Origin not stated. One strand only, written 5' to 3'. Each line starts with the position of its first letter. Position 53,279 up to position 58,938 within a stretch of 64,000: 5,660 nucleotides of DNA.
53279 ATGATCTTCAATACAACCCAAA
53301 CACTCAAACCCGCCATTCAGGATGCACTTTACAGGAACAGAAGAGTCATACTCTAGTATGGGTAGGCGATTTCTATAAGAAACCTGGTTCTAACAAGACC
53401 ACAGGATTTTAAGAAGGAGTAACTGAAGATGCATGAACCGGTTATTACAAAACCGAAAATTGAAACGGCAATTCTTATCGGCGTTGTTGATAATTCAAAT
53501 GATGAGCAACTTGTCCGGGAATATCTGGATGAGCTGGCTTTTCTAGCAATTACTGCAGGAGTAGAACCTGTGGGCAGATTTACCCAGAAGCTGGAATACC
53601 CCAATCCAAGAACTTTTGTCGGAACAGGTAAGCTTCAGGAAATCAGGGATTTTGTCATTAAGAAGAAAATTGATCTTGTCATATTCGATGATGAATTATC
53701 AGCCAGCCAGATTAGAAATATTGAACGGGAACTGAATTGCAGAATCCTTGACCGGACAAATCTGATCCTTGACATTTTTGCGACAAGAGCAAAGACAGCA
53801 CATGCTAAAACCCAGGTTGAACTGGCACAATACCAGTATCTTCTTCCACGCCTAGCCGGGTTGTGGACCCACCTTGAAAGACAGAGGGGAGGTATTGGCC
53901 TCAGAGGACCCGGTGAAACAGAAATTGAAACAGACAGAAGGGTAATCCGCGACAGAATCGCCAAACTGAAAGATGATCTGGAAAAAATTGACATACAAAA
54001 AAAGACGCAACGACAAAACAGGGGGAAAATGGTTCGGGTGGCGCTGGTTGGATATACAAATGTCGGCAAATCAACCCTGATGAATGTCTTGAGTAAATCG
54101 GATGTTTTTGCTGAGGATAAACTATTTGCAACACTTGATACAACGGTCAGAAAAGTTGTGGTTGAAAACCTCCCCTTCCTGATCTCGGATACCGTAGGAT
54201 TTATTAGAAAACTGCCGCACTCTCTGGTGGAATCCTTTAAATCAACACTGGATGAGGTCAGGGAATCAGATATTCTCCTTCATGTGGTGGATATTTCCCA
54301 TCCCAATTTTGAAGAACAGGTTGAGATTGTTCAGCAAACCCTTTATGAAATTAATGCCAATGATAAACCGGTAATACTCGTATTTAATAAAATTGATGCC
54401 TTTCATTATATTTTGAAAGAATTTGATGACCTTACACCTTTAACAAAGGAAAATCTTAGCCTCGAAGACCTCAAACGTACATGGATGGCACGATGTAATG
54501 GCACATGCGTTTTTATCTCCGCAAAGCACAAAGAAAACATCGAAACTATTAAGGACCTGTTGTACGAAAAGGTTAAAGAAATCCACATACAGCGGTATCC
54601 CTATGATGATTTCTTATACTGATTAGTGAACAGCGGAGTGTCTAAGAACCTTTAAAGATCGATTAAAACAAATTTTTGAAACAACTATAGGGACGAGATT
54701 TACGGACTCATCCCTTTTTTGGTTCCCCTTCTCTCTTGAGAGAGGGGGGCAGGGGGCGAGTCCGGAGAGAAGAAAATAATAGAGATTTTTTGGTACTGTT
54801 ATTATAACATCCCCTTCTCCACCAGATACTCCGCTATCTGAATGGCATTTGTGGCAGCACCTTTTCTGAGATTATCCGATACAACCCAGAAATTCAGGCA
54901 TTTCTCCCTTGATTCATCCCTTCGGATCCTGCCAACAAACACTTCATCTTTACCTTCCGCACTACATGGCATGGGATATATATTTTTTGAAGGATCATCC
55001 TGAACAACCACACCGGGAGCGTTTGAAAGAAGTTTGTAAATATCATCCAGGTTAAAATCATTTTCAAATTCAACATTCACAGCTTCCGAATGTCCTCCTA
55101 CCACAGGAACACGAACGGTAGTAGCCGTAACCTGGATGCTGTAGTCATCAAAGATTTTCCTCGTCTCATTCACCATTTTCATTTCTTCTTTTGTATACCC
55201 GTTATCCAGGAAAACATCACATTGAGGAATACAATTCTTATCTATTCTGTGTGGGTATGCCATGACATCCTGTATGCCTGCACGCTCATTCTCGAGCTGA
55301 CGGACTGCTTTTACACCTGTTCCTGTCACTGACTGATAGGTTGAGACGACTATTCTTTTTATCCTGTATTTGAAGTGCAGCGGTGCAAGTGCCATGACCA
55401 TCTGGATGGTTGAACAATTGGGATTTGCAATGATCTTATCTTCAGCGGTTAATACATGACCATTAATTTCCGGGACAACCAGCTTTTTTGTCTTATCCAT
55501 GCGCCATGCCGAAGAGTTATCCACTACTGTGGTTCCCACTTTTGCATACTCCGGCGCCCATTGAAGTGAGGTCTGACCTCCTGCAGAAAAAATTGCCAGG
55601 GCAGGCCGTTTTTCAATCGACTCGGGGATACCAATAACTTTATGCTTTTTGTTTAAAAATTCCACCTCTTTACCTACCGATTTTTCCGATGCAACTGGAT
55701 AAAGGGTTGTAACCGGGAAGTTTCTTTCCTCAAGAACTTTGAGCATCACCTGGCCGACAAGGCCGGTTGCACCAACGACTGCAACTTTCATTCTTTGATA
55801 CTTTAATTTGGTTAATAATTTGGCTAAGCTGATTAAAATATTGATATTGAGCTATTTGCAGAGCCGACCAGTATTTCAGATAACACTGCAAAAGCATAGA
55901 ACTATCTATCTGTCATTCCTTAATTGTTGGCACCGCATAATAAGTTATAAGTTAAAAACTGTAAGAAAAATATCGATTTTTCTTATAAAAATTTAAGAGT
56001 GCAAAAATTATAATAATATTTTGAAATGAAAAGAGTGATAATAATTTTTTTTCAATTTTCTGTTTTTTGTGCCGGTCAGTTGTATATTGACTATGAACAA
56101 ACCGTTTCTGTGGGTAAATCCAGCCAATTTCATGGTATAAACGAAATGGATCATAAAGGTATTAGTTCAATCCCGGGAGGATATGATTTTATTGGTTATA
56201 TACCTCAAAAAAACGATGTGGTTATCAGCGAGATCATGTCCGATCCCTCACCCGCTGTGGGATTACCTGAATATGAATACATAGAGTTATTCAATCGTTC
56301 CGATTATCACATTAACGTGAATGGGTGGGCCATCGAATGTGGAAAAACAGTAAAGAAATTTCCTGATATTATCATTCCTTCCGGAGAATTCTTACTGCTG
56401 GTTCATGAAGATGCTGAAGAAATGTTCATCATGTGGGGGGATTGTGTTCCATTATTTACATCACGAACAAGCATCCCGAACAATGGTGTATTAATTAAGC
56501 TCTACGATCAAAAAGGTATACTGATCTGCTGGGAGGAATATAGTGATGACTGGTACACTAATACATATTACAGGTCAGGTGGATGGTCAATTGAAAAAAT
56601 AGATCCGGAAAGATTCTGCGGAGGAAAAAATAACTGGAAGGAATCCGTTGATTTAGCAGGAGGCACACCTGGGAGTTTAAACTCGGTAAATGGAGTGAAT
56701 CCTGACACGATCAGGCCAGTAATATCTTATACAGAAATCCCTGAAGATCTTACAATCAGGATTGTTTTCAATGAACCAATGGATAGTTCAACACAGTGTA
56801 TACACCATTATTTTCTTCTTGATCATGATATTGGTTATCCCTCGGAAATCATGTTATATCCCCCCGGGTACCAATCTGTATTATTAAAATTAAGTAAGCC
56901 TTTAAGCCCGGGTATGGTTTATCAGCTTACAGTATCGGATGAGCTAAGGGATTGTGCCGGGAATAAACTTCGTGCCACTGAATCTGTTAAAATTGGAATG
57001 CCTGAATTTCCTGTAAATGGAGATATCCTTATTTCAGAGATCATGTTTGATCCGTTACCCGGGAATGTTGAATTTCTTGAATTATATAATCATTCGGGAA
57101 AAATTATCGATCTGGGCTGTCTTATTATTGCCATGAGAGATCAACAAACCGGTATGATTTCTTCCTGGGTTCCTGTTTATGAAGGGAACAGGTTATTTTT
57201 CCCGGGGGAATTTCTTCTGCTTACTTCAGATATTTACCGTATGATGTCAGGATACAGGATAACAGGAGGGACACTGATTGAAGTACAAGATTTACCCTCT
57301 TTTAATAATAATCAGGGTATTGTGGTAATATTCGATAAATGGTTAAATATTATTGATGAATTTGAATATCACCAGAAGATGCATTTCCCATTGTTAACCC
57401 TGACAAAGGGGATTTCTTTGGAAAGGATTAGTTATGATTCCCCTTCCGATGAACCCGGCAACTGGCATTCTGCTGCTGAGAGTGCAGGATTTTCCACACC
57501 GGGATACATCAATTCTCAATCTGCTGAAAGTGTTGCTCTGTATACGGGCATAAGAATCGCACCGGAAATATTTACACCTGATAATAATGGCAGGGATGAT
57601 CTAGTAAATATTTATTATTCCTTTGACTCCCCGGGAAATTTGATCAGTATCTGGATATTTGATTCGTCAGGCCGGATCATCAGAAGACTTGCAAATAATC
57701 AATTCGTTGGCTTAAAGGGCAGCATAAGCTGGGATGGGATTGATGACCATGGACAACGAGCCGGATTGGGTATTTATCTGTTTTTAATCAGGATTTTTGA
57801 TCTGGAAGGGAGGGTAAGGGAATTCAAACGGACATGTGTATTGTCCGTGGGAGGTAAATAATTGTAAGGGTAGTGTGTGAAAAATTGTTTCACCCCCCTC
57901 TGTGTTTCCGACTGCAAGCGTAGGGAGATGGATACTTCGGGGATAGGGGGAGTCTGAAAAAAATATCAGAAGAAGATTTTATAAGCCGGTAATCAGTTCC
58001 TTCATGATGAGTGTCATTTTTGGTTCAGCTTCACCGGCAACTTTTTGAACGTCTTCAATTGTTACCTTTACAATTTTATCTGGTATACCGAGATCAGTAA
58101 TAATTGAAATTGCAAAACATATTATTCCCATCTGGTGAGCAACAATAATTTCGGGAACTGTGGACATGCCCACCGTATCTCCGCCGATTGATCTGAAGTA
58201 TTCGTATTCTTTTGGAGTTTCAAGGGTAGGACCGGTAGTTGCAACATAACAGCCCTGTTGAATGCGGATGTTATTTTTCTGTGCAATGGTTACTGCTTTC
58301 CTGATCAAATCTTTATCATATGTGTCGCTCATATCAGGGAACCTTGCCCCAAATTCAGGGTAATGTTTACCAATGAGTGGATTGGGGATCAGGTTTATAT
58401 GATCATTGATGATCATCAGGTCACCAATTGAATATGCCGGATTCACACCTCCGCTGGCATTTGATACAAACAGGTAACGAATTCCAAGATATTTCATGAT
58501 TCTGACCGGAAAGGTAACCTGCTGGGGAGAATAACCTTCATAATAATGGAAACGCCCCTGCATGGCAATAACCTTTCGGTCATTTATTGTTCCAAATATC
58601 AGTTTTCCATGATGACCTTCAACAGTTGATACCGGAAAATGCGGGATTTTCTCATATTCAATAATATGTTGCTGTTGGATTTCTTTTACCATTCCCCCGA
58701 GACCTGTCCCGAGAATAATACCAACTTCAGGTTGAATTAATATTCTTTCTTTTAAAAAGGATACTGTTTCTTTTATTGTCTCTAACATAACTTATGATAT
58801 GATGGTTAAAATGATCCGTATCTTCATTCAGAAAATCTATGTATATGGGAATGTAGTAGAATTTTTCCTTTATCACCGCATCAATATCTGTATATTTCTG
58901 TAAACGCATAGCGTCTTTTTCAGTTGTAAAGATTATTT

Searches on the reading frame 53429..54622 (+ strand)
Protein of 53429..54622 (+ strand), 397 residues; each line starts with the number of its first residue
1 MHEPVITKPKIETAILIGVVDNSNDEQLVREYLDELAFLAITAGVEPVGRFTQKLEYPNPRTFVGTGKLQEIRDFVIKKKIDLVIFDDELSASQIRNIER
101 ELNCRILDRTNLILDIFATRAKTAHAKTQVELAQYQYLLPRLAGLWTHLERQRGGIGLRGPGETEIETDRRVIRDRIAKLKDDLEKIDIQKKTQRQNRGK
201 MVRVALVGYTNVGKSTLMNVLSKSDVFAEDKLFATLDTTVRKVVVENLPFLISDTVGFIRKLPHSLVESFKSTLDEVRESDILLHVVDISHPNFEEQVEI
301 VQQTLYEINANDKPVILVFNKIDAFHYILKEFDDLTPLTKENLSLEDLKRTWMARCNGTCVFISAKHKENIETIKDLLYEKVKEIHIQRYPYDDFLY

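Call 59: search_protein_families(library=pfam, proteins=[window:53429-54622:+], max_evalue=0.00001)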
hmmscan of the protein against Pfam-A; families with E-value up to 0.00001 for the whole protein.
window:53429-54622:+ (397 aa): 6 families
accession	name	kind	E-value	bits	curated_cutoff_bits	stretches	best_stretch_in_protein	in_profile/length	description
PF13167.11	GTP-bdg_N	-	3.6e-34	117.6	25.4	1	31-118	2-89/89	GTP-binding GTPase N-terminal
PF16360.10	GTP-bdg_M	-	3.6e-33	114.4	29.5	1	120-198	1-79/79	GTP-binding GTPase Middle Region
PF01926.29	MMR_HSR1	-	1.1e-23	83.9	21.9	1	203-321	1-113/113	50S ribosome-binding GTPase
PF00025.27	Arf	-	9.2e-07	28.9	22.3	1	197-373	10-169/174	ADP-ribosylation factor family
PF02421.24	FeoB_N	-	1.8e-06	28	27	1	203-326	2-119/156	Ferrous iron transport protein B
PF00071.28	Ras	-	2.5e-06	27.6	21.6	1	204-382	2-160/162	Ras family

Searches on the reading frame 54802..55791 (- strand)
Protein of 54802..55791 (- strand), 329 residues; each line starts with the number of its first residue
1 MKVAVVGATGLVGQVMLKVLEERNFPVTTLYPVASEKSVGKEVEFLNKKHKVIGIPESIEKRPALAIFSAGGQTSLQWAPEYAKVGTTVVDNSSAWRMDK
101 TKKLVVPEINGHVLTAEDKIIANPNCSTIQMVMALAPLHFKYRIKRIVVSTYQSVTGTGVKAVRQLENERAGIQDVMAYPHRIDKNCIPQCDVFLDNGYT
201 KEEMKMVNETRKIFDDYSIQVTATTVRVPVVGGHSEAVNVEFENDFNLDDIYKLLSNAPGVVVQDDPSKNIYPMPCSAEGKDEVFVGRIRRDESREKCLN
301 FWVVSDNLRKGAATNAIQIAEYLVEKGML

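Call 59: search_protein_families(library=pfam, proteins=[window:54802-55791:-], max_evalue=0.00001)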
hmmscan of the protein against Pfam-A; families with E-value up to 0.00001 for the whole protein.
window:54802-55791:- (329 aa): 2 families
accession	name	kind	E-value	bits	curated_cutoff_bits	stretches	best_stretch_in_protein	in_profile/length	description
PF02774.23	Semialdhyde_dhC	-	3.3e-48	164.7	26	1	135-310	1-184/184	Semialdehyde dehydrogenase, dimerisation domain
PF01118.30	Semialdhyde_dh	-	6.3e-28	98.1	26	1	2-114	1-118/121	Semialdehyde dehydrogenase, NAD binding domain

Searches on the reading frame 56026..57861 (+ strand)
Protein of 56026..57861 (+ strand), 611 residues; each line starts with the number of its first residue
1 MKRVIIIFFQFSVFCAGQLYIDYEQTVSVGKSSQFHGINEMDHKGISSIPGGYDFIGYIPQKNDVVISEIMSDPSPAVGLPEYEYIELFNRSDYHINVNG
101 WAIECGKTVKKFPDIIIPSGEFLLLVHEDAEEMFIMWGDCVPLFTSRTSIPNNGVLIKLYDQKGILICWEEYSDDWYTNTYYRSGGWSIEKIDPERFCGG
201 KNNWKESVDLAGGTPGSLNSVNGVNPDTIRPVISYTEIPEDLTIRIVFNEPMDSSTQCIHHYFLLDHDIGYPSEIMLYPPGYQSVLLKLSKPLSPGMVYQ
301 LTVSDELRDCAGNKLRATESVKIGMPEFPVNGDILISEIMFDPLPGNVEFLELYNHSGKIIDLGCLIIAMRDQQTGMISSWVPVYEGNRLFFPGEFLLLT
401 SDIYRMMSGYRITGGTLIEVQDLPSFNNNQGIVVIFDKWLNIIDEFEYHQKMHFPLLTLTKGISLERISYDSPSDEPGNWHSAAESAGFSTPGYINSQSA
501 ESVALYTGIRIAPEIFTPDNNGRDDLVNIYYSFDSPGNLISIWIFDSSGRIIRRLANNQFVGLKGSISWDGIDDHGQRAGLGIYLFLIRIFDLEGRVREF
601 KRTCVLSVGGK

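Call 59: search_protein_families(library=pfam, proteins=[window:56026-57861:+], max_evalue=0.00001)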
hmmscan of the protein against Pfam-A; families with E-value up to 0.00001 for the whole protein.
window:56026-57861:+ (611 aa): 2 families
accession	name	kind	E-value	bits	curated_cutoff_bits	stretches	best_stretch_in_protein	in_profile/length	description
PF00932.25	LTD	-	2.7e-20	73.2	34.3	1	61-172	4-107/109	Lamin Tail Domain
PF13205.12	Big_5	-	9.4e-07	30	23.6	1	229-318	10-98/105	Bacterial Ig-like domain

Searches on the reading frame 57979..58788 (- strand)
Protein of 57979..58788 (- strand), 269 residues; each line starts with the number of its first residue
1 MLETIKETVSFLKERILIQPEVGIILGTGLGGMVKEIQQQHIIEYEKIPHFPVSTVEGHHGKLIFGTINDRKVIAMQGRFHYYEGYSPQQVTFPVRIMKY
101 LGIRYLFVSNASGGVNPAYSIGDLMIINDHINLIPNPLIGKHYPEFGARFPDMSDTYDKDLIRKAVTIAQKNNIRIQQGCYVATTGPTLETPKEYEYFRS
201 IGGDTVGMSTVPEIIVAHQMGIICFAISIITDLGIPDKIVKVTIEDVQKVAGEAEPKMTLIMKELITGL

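Call 59: search_protein_families(library=pfam, proteins=[window:57979-58788:-], max_evalue=0.00001)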
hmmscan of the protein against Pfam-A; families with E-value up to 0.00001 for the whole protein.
window:57979-58788:- (269 aa): 1 family
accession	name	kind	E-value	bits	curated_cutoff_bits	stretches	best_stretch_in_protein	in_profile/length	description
PF01048.26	PNP_UDP_1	-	5.4e-51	173.7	25.1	1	22-266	2-232/233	Phosphorylase superfamily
